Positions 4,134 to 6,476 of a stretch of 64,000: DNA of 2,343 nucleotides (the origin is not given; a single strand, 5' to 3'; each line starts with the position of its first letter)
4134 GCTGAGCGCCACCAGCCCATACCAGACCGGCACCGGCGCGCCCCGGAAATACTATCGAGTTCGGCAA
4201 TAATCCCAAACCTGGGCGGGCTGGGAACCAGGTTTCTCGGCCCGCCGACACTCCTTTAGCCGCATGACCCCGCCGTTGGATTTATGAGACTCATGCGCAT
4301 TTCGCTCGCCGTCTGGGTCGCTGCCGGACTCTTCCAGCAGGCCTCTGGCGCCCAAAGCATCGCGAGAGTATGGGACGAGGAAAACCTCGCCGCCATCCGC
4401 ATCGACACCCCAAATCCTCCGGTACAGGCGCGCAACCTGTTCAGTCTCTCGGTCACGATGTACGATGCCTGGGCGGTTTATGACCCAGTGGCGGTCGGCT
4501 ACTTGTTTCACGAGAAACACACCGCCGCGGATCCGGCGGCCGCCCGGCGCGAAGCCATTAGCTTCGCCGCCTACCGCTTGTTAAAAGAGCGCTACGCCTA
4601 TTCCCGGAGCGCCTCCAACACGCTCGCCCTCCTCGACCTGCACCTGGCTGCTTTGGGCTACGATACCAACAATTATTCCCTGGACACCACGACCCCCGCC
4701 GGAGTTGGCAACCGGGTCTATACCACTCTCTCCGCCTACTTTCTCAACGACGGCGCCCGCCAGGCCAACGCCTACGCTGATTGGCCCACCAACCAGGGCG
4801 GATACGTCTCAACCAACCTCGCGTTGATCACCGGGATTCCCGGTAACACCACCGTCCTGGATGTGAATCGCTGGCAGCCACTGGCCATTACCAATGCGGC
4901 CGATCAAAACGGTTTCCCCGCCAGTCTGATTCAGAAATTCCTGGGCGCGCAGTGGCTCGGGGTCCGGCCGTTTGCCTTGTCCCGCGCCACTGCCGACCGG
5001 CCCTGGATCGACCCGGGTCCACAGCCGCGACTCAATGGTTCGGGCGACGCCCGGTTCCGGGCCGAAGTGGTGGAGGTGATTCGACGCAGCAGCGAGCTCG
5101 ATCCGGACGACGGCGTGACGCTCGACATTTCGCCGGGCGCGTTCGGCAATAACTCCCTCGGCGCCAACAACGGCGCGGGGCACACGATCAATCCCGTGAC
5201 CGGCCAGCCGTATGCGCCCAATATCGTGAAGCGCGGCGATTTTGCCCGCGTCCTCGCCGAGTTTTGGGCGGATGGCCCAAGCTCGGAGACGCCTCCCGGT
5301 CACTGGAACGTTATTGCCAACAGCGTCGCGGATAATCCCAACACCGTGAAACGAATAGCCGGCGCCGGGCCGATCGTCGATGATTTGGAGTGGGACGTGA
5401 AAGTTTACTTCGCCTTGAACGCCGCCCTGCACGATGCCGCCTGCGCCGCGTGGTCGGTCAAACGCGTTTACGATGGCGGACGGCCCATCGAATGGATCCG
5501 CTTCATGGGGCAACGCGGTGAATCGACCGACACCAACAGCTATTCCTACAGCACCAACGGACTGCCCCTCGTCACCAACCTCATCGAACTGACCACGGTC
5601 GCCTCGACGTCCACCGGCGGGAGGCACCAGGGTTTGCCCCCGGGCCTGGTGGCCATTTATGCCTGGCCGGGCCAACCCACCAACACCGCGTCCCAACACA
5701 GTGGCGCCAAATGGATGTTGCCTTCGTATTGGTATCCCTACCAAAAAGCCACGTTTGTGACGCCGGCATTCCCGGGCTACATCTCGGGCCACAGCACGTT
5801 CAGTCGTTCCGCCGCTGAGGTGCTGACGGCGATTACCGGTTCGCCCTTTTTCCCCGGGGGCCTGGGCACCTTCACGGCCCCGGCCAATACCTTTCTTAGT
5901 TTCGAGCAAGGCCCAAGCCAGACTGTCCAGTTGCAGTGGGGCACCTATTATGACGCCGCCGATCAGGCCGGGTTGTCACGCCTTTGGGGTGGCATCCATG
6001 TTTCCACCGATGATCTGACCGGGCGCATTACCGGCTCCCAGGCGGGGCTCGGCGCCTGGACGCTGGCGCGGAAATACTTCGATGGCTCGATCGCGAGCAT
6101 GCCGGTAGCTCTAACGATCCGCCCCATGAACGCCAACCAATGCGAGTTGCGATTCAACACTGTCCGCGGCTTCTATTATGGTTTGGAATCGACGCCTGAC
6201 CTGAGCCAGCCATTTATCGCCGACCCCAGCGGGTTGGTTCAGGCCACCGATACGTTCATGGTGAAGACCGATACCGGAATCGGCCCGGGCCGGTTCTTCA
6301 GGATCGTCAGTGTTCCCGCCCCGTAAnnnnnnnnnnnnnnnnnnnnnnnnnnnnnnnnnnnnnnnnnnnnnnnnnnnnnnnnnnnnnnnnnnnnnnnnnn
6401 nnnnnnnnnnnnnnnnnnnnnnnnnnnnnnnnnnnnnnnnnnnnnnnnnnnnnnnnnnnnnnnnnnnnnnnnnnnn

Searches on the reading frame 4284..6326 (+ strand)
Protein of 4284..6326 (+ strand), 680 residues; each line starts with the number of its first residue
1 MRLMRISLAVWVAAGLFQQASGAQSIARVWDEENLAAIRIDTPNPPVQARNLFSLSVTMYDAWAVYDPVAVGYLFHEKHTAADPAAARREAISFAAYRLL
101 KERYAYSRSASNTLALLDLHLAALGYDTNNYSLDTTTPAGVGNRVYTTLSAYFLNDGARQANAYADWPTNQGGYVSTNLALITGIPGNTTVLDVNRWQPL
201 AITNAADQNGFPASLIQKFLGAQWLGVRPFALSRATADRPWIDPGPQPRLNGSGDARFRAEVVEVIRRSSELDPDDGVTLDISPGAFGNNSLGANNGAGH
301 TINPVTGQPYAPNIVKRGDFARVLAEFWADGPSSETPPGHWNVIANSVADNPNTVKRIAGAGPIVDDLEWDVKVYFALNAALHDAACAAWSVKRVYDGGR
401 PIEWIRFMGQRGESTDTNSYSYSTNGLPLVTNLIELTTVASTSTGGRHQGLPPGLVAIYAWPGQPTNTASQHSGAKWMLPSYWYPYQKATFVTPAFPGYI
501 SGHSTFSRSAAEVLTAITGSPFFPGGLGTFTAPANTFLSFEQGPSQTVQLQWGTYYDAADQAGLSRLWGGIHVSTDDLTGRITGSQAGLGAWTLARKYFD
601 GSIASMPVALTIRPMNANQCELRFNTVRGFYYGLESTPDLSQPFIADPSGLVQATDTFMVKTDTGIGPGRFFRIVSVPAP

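Call 19: search_protein_families(library=pfam, proteins=[window:4284-6326:+], max_evalue=0.001)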
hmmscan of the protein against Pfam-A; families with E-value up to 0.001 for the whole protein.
window:4284-6326:+ (680 aa): 2 families
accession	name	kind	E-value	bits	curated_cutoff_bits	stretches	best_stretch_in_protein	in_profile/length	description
PF21167.2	DUF6851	-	3.1e-15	57.2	27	1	57-199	4-140/140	Domain of unknown function (DUF6851)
PF22778.2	VCPO_2nd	-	3.6e-05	24.3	27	0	542-603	114-175/177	VCPO second helical-bundle domain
